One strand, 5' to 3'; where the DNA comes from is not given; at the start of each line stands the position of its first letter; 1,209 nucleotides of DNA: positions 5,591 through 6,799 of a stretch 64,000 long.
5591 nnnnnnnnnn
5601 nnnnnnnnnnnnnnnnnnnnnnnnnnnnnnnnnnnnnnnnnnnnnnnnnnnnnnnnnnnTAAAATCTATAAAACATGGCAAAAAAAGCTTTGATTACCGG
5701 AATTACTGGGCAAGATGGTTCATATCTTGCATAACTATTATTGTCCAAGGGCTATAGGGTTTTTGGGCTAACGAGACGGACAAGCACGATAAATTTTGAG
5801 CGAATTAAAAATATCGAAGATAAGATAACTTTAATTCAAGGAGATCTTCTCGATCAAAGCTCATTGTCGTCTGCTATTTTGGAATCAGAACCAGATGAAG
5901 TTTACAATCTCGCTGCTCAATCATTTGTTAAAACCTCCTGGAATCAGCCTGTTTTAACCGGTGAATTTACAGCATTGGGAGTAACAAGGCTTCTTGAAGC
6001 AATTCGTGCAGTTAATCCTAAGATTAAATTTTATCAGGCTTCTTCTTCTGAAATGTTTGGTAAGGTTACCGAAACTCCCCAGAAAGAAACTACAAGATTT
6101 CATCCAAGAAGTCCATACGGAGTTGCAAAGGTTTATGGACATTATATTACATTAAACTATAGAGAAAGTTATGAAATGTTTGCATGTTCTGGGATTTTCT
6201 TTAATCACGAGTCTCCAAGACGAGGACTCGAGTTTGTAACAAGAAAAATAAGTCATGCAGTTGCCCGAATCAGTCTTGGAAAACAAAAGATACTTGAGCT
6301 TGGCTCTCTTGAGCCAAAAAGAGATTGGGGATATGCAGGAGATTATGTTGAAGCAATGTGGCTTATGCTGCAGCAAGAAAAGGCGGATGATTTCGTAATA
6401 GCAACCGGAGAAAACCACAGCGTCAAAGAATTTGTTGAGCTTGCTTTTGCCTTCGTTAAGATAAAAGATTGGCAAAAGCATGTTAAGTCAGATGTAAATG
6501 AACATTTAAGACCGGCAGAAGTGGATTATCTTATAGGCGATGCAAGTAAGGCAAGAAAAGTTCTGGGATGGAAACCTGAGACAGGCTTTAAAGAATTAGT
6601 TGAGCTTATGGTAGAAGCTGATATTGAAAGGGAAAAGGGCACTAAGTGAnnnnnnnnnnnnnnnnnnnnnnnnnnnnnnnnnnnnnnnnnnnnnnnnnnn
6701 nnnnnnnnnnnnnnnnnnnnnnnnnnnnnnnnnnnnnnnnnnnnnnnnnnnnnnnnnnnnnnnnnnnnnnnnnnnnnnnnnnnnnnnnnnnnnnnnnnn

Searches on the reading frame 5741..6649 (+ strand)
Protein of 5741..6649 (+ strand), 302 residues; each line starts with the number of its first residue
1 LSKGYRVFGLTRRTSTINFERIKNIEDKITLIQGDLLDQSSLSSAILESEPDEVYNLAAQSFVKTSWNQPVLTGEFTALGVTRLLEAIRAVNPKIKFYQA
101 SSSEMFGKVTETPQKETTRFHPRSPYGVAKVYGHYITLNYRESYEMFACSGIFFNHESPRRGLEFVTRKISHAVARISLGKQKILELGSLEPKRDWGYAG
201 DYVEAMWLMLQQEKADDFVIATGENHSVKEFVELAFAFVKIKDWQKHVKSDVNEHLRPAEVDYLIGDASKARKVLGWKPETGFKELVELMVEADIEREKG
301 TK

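Call 43: search_protein_families(library=pfam, proteins=[window:5741-6649:+], max_evalue=0.0001)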
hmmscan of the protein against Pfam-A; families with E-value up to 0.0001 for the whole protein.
window:5741-6649:+ (302 aa): 3 families
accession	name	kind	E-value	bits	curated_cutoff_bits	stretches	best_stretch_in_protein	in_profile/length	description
PF16363.11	GDP_Man_Dehyd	-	7.4e-120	400.8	27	1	1-290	18-332/332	GDP-mannose 4,6 dehydratase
PF01370.27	Epimerase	-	4.6e-63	213.3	20.9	1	2-221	20-240/240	NAD dependent epimerase/dehydratase family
PF04321.23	RmlD_sub_bind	-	1.7e-06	27.7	27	1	33-155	34-154/287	RmlD substrate binding domain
